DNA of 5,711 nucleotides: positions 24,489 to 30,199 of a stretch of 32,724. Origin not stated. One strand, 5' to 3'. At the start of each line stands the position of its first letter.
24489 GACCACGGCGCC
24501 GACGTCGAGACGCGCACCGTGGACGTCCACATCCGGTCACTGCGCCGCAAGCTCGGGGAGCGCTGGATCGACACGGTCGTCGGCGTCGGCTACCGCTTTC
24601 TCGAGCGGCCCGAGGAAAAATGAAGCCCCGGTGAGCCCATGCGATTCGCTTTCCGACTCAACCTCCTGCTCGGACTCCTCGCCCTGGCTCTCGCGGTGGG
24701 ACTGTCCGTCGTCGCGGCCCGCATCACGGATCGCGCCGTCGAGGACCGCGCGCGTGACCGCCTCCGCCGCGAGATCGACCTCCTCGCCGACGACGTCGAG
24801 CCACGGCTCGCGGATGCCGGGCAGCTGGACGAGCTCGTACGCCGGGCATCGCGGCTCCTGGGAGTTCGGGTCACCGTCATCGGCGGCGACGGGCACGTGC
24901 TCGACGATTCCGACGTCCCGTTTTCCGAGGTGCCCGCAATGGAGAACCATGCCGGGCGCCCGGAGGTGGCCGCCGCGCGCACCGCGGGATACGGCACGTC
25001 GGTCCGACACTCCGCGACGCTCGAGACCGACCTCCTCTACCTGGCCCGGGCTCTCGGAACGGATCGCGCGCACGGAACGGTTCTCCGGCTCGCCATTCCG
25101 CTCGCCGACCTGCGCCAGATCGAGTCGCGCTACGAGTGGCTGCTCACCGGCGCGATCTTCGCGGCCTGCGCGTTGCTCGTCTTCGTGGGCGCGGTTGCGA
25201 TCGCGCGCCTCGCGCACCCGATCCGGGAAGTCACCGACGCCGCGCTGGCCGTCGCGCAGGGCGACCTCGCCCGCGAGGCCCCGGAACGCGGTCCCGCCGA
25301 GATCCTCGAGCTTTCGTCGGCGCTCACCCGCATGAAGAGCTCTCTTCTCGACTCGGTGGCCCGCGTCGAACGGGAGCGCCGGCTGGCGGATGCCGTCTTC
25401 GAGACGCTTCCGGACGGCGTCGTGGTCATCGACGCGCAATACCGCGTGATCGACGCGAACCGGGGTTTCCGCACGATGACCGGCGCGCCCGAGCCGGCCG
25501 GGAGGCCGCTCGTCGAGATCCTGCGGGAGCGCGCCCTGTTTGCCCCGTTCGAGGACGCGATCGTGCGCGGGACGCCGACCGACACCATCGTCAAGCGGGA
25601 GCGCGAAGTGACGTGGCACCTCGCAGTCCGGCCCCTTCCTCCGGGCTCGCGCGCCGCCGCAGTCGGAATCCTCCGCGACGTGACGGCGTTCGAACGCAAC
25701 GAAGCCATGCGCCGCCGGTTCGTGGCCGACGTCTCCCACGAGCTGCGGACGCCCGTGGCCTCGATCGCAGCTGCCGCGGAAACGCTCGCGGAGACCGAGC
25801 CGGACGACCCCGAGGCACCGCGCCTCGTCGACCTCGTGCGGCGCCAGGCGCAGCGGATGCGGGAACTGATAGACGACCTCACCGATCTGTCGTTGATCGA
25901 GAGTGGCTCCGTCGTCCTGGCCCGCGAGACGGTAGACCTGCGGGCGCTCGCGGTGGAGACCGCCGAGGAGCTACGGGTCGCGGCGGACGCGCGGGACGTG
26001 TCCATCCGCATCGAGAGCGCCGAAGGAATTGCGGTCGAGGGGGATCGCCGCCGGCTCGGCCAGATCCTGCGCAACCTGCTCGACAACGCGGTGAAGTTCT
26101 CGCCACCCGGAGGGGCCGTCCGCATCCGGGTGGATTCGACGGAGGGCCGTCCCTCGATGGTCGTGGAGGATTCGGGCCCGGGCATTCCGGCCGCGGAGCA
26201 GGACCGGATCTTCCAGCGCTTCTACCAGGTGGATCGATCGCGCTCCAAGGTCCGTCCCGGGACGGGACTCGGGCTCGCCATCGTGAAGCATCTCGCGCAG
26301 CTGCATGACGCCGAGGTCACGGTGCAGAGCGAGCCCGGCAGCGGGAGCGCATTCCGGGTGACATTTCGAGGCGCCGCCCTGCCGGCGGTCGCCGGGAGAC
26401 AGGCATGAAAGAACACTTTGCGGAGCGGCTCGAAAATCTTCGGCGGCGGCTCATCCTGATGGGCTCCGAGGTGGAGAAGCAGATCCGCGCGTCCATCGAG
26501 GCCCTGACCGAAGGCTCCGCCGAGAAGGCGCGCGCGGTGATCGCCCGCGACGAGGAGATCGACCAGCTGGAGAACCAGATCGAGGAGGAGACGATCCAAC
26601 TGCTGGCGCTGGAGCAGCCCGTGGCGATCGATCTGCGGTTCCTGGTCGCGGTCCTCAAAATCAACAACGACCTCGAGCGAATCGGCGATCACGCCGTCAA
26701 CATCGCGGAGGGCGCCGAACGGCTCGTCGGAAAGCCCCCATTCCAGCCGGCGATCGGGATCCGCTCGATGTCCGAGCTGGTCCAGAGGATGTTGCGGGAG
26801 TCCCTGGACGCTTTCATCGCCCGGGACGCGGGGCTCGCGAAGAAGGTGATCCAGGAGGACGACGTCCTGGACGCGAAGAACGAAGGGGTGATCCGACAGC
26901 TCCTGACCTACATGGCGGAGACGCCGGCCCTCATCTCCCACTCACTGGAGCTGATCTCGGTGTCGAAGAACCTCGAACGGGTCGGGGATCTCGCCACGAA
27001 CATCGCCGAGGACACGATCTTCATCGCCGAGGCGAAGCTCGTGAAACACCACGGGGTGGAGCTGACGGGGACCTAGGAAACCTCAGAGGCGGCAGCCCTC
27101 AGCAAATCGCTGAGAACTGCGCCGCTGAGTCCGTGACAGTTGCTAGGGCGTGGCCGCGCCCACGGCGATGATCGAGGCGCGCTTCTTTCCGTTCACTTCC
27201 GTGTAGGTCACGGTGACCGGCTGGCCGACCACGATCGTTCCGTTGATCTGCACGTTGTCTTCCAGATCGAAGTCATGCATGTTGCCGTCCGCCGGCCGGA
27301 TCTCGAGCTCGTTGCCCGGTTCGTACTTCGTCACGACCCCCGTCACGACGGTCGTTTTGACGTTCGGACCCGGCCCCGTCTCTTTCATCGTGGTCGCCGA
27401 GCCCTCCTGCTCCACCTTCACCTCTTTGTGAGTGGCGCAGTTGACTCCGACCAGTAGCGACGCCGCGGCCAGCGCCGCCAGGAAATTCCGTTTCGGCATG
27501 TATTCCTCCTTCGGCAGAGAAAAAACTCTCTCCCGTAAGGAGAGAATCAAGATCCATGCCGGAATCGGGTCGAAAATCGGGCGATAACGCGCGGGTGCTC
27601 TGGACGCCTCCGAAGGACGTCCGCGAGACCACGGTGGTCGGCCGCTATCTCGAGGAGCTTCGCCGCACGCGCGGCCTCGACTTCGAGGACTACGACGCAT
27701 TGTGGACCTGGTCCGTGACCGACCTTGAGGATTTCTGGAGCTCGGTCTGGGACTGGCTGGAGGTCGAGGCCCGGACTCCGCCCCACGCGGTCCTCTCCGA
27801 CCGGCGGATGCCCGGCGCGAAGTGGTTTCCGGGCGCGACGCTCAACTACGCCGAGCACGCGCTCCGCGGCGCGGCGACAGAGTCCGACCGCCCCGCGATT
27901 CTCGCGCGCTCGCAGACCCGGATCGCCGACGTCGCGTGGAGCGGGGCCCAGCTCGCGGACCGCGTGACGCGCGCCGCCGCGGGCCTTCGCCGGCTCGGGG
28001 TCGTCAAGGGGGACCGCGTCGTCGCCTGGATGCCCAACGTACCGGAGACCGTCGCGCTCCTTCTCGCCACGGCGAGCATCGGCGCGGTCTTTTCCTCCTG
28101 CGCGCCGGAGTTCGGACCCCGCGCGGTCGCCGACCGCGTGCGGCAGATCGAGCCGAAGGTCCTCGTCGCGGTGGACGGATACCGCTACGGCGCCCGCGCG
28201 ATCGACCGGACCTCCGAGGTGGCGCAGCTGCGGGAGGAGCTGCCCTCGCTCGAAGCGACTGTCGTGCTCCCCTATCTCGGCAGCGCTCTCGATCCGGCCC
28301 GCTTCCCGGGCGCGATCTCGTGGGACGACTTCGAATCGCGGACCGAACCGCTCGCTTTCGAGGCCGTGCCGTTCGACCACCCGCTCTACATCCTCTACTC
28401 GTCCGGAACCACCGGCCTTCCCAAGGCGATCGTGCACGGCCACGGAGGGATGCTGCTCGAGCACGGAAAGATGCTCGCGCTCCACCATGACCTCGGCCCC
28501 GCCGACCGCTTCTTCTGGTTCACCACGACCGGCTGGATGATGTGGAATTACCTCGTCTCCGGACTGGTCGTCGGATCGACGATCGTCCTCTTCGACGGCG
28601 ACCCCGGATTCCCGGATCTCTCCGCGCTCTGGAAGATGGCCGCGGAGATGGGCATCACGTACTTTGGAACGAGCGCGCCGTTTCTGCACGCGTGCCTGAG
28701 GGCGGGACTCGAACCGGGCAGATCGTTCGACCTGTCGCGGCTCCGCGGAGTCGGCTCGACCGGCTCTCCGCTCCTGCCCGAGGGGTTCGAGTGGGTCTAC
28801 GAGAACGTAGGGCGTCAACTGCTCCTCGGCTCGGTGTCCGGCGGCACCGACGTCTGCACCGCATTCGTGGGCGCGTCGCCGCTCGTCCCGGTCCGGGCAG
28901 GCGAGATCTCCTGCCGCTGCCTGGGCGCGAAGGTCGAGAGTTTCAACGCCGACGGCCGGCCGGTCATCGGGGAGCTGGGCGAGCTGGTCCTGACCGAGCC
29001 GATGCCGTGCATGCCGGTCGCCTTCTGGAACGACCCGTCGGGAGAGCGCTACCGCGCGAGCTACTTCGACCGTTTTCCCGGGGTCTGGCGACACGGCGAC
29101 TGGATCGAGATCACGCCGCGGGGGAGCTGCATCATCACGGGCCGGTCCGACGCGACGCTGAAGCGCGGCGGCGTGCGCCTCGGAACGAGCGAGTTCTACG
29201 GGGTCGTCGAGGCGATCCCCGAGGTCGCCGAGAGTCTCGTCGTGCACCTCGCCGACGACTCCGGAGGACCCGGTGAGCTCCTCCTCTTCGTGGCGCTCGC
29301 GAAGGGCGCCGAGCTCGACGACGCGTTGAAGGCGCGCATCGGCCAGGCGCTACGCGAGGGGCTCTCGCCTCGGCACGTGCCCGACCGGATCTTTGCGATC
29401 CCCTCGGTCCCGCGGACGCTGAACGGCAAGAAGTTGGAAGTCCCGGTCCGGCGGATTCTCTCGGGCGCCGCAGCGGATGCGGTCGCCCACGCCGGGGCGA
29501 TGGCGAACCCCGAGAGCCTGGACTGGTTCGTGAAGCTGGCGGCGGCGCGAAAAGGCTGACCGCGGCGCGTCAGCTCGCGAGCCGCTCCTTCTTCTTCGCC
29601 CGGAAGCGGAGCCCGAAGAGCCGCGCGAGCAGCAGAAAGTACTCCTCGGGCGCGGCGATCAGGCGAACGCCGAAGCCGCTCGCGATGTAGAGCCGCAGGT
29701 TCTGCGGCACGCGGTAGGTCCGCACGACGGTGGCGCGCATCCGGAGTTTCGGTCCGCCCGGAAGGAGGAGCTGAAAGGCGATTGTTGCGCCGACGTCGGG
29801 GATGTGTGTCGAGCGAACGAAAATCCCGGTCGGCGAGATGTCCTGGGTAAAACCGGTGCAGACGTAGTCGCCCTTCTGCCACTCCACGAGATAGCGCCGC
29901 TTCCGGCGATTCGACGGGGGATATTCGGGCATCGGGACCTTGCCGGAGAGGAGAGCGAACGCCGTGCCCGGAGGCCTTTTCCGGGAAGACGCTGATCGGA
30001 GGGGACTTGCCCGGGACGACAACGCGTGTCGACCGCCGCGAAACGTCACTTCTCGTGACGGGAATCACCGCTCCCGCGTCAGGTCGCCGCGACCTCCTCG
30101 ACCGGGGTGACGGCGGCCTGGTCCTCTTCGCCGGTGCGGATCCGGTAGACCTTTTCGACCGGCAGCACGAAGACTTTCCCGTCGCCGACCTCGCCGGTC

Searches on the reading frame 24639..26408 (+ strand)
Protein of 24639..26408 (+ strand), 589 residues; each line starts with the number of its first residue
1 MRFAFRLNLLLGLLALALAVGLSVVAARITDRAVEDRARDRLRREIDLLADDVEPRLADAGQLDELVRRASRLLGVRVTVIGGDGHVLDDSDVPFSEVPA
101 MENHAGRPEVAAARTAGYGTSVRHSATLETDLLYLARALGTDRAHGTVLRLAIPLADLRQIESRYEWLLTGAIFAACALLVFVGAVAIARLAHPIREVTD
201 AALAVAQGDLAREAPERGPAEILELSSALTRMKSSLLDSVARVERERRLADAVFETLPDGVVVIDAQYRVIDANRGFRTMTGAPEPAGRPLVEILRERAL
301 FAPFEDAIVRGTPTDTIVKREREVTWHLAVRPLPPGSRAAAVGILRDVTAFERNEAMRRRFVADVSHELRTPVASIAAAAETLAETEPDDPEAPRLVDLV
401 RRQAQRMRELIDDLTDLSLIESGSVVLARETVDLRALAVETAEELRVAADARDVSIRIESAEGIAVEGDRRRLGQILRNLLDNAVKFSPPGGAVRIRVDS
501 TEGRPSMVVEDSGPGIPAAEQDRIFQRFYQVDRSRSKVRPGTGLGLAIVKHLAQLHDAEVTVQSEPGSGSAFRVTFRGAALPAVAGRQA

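Call 10: search_protein_families(library=pfam, proteins=[window:24639-26408:+], max_evalue=0.001)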
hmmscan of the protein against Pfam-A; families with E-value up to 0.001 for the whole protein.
window:24639-26408:+ (589 aa): 9 families
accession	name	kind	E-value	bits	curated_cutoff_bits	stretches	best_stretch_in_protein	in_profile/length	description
PF02518.31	HATPase_c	-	5.7e-31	107.7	26.4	1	468-577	1-108/111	Histidine kinase-, DNA gyrase B-, and HSP90-like ATPase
PF00512.31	HisKA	-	7.6e-20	71.2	26.9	1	357-423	1-66/66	His Kinase A (phospho-acceptor) domain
PF08448.16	PAS_4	-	2.6e-09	37.7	23.1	1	254-353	1-110/110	PAS fold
PF13188.13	PAS_8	-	4.6e-09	36.3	21.8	1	252-298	5-50/65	PAS domain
PF00672.30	HAMP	-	4.7e-09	36.9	25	1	188-237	3-52/53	HAMP domain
PF16736.11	sCache_like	-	4.3e-06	27.5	27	1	36-142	5-105/117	Single Cache-like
PF13426.13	PAS_9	-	1.5e-05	25.6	27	1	258-350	1-103/103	PAS domain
PF13581.12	HATPase_c_2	-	0.00013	22.4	27.4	1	479-556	38-112/127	Histidine kinase-like ATPase domain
PF00989.32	PAS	-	0.00038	20.9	22.6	0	251-288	4-43/113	PAS fold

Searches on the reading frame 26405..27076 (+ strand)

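Call 10: search_protein_families(library=pfam, proteins=[window:26405-27076:+], max_evalue=0.001)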
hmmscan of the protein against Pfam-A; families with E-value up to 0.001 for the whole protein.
window:26405-27076:+ (223 aa): 1 family
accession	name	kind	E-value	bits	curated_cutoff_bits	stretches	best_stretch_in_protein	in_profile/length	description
PF01895.24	PhoU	-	1.8e-49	166.5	23.5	2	18-102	3-87/89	PhoU domain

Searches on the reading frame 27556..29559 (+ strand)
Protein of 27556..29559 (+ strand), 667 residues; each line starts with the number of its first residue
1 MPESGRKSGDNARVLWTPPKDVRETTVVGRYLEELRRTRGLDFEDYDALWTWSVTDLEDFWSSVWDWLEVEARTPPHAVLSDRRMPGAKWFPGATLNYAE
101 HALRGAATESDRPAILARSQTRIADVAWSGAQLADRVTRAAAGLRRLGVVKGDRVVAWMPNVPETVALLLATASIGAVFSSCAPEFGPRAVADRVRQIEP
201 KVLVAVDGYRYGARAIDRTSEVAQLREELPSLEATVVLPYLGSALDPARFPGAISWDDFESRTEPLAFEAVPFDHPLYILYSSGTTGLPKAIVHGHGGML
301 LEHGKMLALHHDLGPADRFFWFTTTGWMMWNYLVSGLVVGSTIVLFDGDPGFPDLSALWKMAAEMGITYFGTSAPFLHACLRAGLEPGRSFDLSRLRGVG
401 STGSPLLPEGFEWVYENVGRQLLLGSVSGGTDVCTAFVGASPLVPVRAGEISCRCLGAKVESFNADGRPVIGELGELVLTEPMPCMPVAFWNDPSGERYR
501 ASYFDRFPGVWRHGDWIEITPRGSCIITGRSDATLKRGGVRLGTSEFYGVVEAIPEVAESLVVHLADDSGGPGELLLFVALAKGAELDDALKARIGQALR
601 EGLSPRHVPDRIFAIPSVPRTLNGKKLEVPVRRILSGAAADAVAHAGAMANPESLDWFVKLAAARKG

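Call 10: search_protein_families(library=pfam, proteins=[window:27556-29559:+], max_evalue=0.001)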
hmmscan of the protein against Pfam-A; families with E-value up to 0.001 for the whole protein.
window:27556-29559:+ (667 aa): 3 families
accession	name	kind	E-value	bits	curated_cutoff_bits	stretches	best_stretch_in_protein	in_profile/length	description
PF00501.34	AMP-binding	-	7.4e-51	173.6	29.9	1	106-482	5-377/384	AMP-binding enzyme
PF16177.11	ACAS_N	-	5.1e-14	52.3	27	1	46-102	1-55/55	Acetyl-coenzyme A synthetase N-terminus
PF13193.12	AMP-binding_C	-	7.9e-06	27.2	24.5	1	551-625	6-76/76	AMP-binding enzyme C-terminal domain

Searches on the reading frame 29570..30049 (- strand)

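Call 10: search_protein_families(library=pfam, proteins=[window:29570-30049:-], max_evalue=0.001)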
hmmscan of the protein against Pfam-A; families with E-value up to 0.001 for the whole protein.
window:29570-30049:- (159 aa): 1 family
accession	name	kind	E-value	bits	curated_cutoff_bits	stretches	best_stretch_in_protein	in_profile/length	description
PF07238.19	PilZ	-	3.3e-08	34.2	22.5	1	50-138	9-93/102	PilZ domain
